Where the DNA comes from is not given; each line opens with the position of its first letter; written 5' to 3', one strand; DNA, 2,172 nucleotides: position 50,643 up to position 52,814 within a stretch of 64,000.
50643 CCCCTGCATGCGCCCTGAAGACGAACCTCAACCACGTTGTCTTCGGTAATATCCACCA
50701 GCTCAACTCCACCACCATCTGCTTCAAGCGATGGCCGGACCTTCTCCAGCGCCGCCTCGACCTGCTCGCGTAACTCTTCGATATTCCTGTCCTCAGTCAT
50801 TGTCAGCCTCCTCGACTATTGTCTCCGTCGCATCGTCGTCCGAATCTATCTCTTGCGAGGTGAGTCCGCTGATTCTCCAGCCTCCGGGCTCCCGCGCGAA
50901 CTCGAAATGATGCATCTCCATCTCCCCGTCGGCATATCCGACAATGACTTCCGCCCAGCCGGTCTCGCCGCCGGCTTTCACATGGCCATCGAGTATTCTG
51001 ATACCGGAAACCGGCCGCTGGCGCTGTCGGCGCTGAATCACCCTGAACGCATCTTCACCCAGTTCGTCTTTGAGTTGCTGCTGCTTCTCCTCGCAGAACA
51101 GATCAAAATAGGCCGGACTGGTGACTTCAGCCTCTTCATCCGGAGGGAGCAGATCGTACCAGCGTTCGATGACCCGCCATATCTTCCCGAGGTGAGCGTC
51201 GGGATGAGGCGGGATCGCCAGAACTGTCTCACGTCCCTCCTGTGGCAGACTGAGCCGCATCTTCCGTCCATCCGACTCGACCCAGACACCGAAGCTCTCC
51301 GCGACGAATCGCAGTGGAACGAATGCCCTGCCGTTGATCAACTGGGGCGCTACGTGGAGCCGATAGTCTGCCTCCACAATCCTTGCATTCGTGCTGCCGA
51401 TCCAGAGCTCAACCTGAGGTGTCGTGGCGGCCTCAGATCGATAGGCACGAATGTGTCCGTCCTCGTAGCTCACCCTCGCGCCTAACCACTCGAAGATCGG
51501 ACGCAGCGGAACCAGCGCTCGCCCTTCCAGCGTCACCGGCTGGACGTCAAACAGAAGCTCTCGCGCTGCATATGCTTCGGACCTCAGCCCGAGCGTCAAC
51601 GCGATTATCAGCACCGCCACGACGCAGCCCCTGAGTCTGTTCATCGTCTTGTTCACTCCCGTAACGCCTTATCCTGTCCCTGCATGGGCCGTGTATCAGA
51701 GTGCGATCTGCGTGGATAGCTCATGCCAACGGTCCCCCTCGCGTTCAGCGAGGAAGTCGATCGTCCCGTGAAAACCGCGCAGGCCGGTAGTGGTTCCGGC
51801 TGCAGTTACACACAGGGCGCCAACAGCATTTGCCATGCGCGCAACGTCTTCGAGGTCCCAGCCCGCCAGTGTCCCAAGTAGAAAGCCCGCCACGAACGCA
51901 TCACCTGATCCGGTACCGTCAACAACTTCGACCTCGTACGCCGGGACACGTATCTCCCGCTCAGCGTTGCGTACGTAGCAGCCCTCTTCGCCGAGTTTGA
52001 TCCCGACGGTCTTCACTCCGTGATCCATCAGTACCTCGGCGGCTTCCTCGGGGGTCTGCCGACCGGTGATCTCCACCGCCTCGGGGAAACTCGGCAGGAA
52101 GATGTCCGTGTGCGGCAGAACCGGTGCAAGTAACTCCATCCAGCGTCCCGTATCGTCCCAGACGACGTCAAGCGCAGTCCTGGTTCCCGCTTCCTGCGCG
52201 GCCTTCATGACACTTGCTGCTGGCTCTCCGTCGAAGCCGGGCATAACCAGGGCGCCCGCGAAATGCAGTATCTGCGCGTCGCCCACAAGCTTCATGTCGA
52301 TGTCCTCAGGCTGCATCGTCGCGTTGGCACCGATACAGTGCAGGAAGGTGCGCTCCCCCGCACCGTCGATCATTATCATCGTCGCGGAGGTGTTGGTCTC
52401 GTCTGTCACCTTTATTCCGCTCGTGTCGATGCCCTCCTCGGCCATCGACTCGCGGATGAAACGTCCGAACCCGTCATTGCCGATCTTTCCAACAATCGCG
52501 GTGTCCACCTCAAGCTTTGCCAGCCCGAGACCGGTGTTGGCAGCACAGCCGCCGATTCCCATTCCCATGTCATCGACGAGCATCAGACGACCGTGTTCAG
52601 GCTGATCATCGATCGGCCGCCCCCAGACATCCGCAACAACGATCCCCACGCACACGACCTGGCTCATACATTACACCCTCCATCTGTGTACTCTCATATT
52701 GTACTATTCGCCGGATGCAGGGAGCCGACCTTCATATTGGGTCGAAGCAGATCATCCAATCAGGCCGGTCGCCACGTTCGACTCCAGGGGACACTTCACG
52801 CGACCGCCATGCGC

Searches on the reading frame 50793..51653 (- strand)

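Call 63: search_protein_families(library=pfam, proteins=[window:50793-51653:-], max_evalue=0.00001)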
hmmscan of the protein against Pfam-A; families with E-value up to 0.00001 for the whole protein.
window:50793-51653:- (286 aa): 1 family
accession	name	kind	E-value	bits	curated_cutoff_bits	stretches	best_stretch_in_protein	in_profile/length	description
PF07833.16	Cu_amine_oxidN1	-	3.8e-20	72.3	24.2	1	32-131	6-103/108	Copper amine oxidase N-terminal domain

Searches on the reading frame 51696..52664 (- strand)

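Call 63: search_protein_families(library=pfam, proteins=[window:51696-52664:-], max_evalue=0.00001)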
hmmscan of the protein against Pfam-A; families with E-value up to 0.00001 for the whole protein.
window:51696-52664:- (322 aa): 1 family
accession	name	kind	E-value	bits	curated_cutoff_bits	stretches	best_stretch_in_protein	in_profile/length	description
PF00294.29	PfkB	-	6.2e-66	223.2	25.8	1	2-294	3-298/302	pfkB family carbohydrate kinase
